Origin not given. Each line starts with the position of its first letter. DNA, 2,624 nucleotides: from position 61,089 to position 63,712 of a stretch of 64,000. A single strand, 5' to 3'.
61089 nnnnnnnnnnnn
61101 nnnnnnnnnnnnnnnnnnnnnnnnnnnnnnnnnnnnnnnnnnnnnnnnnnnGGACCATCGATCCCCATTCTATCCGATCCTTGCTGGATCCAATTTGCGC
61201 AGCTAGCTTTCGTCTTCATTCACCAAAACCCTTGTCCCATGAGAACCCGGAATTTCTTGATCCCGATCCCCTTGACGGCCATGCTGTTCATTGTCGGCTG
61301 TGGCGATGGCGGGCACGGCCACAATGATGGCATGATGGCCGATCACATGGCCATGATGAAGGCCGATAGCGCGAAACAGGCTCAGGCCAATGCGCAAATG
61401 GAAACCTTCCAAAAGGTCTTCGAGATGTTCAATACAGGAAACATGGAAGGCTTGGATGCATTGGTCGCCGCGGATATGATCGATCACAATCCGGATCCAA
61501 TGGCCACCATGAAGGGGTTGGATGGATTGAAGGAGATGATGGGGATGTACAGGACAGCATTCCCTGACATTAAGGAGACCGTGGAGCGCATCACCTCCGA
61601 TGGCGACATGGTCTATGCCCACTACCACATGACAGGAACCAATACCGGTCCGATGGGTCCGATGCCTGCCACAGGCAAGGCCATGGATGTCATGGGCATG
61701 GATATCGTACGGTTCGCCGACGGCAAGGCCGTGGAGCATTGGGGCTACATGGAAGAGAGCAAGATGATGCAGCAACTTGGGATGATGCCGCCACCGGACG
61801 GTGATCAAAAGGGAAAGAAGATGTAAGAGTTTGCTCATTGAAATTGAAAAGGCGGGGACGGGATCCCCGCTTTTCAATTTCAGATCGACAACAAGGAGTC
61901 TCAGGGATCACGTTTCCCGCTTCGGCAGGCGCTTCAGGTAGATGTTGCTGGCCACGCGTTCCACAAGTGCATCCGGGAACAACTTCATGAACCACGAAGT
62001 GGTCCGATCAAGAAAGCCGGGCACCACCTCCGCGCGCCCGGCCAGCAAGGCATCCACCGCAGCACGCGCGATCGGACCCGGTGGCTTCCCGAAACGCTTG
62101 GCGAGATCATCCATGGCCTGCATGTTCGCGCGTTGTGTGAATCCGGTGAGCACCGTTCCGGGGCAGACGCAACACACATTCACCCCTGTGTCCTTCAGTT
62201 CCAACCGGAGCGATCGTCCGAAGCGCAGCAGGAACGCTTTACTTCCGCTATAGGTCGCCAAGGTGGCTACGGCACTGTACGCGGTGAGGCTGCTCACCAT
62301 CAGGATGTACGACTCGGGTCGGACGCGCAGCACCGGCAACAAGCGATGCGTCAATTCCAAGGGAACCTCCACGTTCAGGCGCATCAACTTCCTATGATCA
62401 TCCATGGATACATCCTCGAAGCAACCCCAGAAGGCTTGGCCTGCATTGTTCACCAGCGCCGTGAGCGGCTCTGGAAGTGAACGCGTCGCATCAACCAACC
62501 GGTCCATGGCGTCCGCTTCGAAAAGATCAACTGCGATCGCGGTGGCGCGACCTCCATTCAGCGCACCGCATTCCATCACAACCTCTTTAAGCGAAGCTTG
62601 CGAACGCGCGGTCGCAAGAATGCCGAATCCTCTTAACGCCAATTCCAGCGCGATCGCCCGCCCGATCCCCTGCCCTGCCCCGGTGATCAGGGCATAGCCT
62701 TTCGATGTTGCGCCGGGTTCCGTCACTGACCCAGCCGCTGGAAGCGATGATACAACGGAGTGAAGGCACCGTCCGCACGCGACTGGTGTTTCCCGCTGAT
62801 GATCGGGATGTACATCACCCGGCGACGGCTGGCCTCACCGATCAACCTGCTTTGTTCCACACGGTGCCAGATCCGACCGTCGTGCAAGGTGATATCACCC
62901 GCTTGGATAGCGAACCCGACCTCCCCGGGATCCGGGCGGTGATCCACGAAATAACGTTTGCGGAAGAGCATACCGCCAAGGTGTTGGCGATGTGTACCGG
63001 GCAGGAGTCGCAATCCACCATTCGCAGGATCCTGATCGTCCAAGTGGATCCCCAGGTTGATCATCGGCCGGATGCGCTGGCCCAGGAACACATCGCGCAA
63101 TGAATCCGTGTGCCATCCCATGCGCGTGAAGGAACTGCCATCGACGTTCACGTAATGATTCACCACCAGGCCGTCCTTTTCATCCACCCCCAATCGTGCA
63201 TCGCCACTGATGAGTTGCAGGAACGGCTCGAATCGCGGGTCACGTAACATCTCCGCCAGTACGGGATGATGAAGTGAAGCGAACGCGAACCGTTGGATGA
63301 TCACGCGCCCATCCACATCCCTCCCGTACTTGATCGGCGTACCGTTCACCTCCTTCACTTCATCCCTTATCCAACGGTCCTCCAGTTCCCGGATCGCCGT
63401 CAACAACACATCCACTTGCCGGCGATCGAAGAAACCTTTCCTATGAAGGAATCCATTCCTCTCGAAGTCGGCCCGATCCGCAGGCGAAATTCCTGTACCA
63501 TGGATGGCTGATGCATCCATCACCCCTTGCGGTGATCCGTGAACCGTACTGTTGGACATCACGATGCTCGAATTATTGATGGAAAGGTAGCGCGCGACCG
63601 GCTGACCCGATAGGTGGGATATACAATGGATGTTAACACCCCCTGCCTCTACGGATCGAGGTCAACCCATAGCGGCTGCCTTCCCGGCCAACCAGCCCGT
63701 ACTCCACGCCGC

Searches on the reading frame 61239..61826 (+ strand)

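Call 3: search_protein_families(library=pfam, proteins=[window:61239-61826:+], max_evalue=0.01)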
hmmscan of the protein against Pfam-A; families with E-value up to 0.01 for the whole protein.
window:61239-61826:+ (195 aa): 3 families
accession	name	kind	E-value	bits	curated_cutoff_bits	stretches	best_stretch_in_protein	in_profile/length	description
PF07366.18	SnoaL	-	3e-33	114.8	28.4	1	61-180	8-126/126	SnoaL-like polyketide cyclase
PF12680.13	SnoaL_2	-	1e-24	87.5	27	1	58-167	2-102/102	SnoaL-like domain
PF14534.12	DUF4440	-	2.5e-06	28.3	25.2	1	56-152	4-98/107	Domain of unknown function (DUF4440)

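Call 4: search_protein_families(library=ncbifam, proteins=[window:61239-61826:+], max_evalue=0.01)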
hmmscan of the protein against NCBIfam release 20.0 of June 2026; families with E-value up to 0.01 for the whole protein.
window:61239-61826:+ (195 aa): 2 families
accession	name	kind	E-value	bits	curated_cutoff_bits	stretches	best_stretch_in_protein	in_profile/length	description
TIGR02096.1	TIGR02096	subfamily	9.9e-16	58.2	97.1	1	58-181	5-129/129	ketosteroid isomerase-related protein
NF033407.1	SnoaL_meth_ester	subfamily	5.1e-11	42.5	200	1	53-187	4-139/144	SnoaL/DnrD family polyketide biosynthesis methyl ester cyclase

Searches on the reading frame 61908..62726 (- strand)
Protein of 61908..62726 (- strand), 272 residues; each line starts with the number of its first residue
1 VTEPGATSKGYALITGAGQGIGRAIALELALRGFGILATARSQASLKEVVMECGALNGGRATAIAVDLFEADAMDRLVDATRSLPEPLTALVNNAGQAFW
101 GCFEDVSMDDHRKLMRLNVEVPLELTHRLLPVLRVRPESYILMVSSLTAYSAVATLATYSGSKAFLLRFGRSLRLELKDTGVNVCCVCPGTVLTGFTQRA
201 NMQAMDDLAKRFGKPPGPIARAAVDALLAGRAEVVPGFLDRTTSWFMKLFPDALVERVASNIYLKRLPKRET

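Call 3: search_protein_families(library=pfam, proteins=[window:61908-62726:-], max_evalue=0.01)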
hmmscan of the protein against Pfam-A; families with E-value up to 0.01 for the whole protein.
window:61908-62726:- (272 aa): 3 families
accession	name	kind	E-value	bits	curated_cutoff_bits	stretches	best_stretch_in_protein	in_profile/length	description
PF00106.31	adh_short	-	9.2e-41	139.9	26.6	1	12-201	3-191/195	short chain dehydrogenase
PF13561.12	adh_short_C2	-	4e-24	85.9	27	1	16-201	1-185/236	Enoyl-(Acyl carrier protein) reductase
PF08659.16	KR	-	1e-10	42.3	22.6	1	11-170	2-160/180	KR domain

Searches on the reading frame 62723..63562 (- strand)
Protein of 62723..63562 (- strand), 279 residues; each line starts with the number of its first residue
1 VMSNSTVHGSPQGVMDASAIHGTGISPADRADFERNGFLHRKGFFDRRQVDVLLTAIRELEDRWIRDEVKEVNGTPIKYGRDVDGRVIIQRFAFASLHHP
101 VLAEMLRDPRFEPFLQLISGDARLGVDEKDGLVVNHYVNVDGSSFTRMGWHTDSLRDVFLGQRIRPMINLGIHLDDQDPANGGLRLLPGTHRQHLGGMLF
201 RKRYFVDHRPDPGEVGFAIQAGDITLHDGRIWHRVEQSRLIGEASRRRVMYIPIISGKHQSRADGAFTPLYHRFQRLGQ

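Call 3: search_protein_families(library=pfam, proteins=[window:62723-63562:-], max_evalue=0.01)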
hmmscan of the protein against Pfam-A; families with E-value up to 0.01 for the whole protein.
window:62723-63562:- (279 aa): 1 family
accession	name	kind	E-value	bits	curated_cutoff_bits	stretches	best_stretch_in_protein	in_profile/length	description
PF05721.19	PhyH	-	3.2e-16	60.7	22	1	33-234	1-201/213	Phytanoyl-CoA dioxygenase (PhyH)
